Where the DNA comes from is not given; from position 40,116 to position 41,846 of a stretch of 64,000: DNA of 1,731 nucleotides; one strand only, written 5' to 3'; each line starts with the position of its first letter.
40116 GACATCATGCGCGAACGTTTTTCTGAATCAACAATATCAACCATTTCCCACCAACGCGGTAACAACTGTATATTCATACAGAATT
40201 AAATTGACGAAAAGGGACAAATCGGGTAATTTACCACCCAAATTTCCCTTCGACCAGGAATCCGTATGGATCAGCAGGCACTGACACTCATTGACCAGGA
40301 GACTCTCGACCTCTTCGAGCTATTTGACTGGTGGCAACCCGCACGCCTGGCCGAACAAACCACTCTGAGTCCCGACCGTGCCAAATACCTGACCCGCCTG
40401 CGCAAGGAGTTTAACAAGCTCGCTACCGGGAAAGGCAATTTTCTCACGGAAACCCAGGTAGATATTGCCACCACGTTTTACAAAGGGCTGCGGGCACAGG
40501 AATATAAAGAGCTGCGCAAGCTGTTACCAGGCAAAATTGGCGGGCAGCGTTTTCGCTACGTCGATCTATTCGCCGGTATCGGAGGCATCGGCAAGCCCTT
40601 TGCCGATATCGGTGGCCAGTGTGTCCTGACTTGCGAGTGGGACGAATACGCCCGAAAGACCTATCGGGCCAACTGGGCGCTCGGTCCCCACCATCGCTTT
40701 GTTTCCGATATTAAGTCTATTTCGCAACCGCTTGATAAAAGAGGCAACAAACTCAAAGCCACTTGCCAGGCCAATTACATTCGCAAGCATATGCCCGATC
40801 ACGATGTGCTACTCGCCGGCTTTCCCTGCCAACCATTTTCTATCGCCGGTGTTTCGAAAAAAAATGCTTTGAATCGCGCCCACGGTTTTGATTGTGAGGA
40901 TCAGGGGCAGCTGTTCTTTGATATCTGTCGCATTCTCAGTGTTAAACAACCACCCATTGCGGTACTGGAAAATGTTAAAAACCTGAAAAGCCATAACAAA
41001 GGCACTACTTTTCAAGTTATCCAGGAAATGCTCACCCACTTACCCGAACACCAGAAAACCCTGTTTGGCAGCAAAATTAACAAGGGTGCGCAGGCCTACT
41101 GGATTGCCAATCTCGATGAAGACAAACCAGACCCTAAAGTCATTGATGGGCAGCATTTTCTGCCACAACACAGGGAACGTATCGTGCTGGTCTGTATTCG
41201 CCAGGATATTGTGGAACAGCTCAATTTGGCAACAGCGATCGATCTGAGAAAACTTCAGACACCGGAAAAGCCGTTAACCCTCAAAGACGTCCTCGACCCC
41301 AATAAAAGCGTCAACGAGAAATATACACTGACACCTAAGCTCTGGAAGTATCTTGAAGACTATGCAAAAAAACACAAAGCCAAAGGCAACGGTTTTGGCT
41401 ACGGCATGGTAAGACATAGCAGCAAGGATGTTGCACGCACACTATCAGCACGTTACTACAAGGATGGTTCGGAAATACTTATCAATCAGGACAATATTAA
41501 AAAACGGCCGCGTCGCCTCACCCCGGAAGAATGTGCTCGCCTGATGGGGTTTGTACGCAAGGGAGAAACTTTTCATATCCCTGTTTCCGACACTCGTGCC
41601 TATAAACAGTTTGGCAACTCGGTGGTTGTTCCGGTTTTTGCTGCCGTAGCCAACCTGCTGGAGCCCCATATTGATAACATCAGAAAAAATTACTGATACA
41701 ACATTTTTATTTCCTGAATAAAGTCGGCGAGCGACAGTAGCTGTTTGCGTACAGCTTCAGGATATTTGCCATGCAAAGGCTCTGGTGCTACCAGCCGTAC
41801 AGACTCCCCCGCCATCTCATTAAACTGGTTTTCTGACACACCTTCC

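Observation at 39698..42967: Compact EcoRII-type restriction-modification island with a linked Vsr, inserted between core genes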

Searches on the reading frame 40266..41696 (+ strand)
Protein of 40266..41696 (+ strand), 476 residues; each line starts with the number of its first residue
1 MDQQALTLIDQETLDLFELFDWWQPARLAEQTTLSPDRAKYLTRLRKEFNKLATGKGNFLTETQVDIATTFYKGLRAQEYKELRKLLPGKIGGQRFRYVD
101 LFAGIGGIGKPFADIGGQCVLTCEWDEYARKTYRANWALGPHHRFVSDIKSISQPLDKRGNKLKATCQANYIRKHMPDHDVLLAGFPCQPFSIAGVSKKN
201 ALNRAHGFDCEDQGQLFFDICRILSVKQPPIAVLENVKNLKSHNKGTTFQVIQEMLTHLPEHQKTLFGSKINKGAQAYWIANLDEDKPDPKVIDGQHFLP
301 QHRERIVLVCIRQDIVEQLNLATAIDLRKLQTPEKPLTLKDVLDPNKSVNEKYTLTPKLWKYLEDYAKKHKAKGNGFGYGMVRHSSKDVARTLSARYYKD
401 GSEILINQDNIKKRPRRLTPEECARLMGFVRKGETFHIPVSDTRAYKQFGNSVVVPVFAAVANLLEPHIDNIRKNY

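Call 3: search_protein_families(library=pfam, proteins=[window:40266-41696:+], max_evalue=0.01)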
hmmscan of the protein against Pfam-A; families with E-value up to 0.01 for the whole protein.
window:40266-41696:+ (476 aa): 1 family
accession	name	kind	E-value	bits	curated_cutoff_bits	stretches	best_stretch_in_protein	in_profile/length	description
PF00145.23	DNA_methylase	-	2.2e-63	215.1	22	1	96-463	1-320/324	C-5 cytosine-specific DNA methylase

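Call 4: search_protein_families(library=ncbifam, proteins=[window:40266-41696:+], max_evalue=0.01)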
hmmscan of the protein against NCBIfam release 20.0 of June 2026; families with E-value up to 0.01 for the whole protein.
window:40266-41696:+ (476 aa): 2 families
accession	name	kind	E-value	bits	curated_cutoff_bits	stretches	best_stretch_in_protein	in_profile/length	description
NF007772.0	PRK10458.1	subfamily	2.5e-149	497.8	710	1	71-471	61-458/472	DNA cytosine methylase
TIGR00675.1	dcm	superfamily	3.9e-79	266.7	100.65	1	99-464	2-328/329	DNA (cytosine-5-)-methyltransferase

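Call 6: find_encoding_contigs(protein=window:40266-41696:+, flank=10000, max_places=6)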
Protein window:40266-41696:+ (476 aa): no gene with exactly this product is on record in the collection.

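Call 12: search_dna_similar(query=window:40266-41696:+, collection=plasmids, mode=protein, max_rows=25)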
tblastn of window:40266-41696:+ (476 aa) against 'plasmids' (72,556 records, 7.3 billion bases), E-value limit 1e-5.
The search stops at 5000 records and this limit was reached: more records match than are counted here, and every count below describes the 5000 best-scoring records only.
Records with a match: at least 5000; places in all: 5378; records where one place covers at least 80% of the query: 3781.
Best place of each record, by identity: 60-80% 2; <60% 4998.
By first word of the organism name: Klebsiella 1875; Escherichia 1032; Salmonella 587; Enterobacter 480; Citrobacter 249; Clostridium 118; Raoultella 47; Enterococcus 45; Vibrio 43; Bacillus 37; and 133 more.
By predicted mobility (MOB-suite, as given by PLSDB): conjugative 3748; non-mobilizable 729; mobilizable 523.
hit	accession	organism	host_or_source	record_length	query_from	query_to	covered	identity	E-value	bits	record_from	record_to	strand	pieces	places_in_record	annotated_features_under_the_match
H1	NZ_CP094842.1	Enterobacter ludwigii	cell culture,tailing mud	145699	73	469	83%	55.4%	9e-127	413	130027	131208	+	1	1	DNA cytosine methyltransferase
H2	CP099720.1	Enterobacter sp. Z1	bacteria,soil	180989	73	469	83%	55.4%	9e-127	413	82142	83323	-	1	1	DNA cytosine methyltransferase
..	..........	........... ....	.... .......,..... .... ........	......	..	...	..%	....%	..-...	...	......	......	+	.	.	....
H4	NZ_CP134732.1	Pantoea agglomerans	cell culture,stem [BTO:0001300],Rubus ...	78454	73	469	83%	54.9%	6e-126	410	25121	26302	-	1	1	DNA cytosine methyltransferase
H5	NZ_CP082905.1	Mixta hanseatica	Homo sapiens,blood culture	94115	73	469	83%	54.7%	3e-125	409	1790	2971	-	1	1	DNA cytosine methyltransferase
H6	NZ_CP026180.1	Klebsiella pneumoniae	-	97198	66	469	85%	53.6%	8e-125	407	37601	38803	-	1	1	none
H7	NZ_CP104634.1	Escherichia coli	cell culture,In-house environment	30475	73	469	83%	54.5%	9e-126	410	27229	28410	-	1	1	DNA cytosine methyltransferase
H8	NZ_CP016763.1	Citrobacter freundii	Homo sapiens,Sun Yat-sen Memorial ...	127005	73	469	83%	54.5%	1e-125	409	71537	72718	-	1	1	DNA cytosine methyltransferase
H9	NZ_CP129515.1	Enterobacter asburiae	-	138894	73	469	83%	54.5%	1e-125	409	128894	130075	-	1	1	DNA cytosine methyltransferase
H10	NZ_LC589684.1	Raoultella ornithinolytica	-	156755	73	469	83%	54.5%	1e-125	409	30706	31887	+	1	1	DNA cytosine methyltransferase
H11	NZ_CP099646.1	Paraburkholderia fungorum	Arabidopsis thaliana,pure culture,leaf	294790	75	469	83%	54.7%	2e-115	380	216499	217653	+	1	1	dcm: DNA (cytosine-5-)-methyltransferase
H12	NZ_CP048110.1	Klebsiella michiganensis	Bactrocera dorsalis,cell culture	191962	73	469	83%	54.4%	9e-125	407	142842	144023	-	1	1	DNA cytosine methyltransferase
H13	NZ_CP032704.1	Pantoea soli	single isolate,soil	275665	73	469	83%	54.4%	3e-124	406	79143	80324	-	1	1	DNA cytosine methyltransferase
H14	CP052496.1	Klebsiella pneumoniae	Homo sapiens,blood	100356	73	469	83%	54.4%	3e-124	405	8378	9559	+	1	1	DNA cytosine methyltransferase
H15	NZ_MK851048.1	Morganella morganii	Swine lymphonodus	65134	73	469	83%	54.4%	3e-124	405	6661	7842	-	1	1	DNA cytosine methyltransferase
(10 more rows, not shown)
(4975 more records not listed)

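Call 29: search_solved_structures(query=window:40266-41696:+, show_alignments=2, max_evalue=1e-10)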
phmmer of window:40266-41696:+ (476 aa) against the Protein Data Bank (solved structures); distinct sequences matched with E-value up to 1e-10: 13.
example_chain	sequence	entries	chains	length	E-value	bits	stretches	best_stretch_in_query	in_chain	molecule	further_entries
3lx6_A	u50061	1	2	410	4.9e-122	411.1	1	77-470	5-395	Cytosine-specific methyltransferase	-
3me5_A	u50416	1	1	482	6.3e-122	410.7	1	75-470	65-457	Cytosine-specific methyltransferase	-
1svu_A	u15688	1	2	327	3.7e-40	141.1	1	173-260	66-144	Modification methylase HhaI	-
10mh_A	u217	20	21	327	9.9e-40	139.7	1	173-260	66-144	PROTEIN (CYTOSINE-SPECIFIC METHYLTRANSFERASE HHAI) | HaeIII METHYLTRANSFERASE | Modification methylase HhaI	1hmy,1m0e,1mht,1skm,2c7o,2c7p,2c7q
2i9k_A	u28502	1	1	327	1.3e-39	139.3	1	173-260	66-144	Modification methylase HhaI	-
2uyh_A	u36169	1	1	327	2.2e-39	138.5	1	173-260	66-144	MODIFICATION METHYLASE HHAI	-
2zcj_A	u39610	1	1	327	2.7e-39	138.3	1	173-260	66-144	Modification methylase HhaI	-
2uyc_A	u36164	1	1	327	4.8e-39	137.4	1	173-260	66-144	MODIFICATION METHYLASE HHAI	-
2uz4_A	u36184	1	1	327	4.9e-39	137.4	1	173-260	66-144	MODIFICATION METHYLASE HHAI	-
2z6q_A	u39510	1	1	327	6.4e-39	137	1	173-260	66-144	Modification methylase HhaI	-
2z6u_A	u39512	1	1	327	6.5e-39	137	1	173-260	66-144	Modification methylase HhaI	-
1fjx_A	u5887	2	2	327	8.3e-39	136.7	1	96-260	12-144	HHAI DNA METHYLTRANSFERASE | MODIFICATION METHYLASE HHAI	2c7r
2z6a_A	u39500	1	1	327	1.6e-38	135.7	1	173-260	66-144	Modification methylase HhaI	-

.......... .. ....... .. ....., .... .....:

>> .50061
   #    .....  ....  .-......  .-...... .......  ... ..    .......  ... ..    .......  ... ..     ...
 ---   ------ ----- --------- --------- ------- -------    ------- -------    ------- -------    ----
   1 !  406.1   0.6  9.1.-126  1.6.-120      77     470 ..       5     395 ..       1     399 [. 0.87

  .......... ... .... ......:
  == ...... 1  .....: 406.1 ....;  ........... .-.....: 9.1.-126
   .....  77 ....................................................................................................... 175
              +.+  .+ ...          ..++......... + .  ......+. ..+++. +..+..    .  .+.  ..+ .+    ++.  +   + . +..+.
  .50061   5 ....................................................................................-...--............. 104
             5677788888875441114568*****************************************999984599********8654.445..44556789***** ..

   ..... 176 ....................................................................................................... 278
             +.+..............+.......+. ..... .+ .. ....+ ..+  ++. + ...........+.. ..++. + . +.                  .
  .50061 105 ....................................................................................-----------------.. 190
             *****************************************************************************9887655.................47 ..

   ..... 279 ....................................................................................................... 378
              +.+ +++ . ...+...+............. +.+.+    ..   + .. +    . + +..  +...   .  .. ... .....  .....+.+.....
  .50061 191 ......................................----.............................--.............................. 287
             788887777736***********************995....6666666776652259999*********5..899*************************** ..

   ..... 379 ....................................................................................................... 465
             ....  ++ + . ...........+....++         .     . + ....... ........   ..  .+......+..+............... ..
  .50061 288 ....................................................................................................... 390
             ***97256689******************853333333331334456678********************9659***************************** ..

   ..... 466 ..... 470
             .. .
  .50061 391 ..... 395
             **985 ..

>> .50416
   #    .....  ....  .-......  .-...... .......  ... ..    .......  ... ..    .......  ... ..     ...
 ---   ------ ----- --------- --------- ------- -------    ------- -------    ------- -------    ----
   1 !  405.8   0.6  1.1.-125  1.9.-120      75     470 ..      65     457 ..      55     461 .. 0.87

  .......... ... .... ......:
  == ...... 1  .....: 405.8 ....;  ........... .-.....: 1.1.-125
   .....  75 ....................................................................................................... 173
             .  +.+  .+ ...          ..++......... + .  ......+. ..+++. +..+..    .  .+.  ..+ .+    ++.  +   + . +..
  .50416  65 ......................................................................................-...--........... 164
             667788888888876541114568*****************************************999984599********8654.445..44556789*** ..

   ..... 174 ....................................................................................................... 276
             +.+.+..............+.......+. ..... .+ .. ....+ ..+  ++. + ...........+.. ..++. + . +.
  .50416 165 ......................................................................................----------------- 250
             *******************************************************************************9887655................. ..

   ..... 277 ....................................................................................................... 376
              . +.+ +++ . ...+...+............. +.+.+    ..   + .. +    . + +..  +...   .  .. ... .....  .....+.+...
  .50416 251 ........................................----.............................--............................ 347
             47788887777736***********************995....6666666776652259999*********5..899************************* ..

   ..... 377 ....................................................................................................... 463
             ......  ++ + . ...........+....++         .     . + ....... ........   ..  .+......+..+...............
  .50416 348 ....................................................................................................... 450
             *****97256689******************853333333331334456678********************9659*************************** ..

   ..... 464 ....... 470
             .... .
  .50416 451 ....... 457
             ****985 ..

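Call 89: search_protein_families(library=padloc, proteins=[window:40266-41696:+], max_evalue=0.001)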
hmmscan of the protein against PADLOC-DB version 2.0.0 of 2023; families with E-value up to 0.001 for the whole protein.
window:40266-41696:+ (476 aa): 50 families (the best 25 are shown)
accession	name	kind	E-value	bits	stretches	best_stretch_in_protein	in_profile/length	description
PDLC03361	MTase_II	-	1.8e-152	506.3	1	75-471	63-439/455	Type II methyltransferase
PDLC03733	oMTase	-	3.1e-132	439.8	1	75-471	67-460/476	orphan methyltransferase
PDLC02653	DrmMII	-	2.1e-102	340.5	2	291-466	153-310/333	DrmMII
PDLC03272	MTase_II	-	6.3e-82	273.9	2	89-258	68-206/407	Type II methyltransferase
PDLC03242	MTase_II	-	2.9e-39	133.2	2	93-259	98-232/409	Type II methyltransferase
PDLC03716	oMTase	-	3e-37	126.6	1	96-464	39-334/349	orphan methyltransferase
PDLC00034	DruM2|DruM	-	3.8e-37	125.8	2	95-257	7-149/457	DNA cytosine methylase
PDLC03378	MTase_II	-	5.9e-37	125.7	1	96-472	3-333/344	Type II methyltransferase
PDLC03217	MTase_II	-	1.9e-34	117.1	3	174-259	80-156/703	Type II methyltransferase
PDLC00026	DruM2|DruM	-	2.4e-28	97.7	1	97-470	6-319/336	DNA cytosine methylase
PDLC03269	MTase_II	-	3.5e-27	93.5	2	94-245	2-123/437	Type II methyltransferase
PDLC03234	MTase_II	-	6.4e-26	89.5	1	95-258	4-142/375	Type II methyltransferase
PDLC03734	oMTase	-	7.7e-25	85.7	2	97-258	5-139/444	orphan methyltransferase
PDLC00028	DruM2|DruM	-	8.5e-24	82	2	95-258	5-149/397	DNA cytosine methylase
PDLC03326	MTase_II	-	1.2e-23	82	2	95-256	4-142/412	Type II methyltransferase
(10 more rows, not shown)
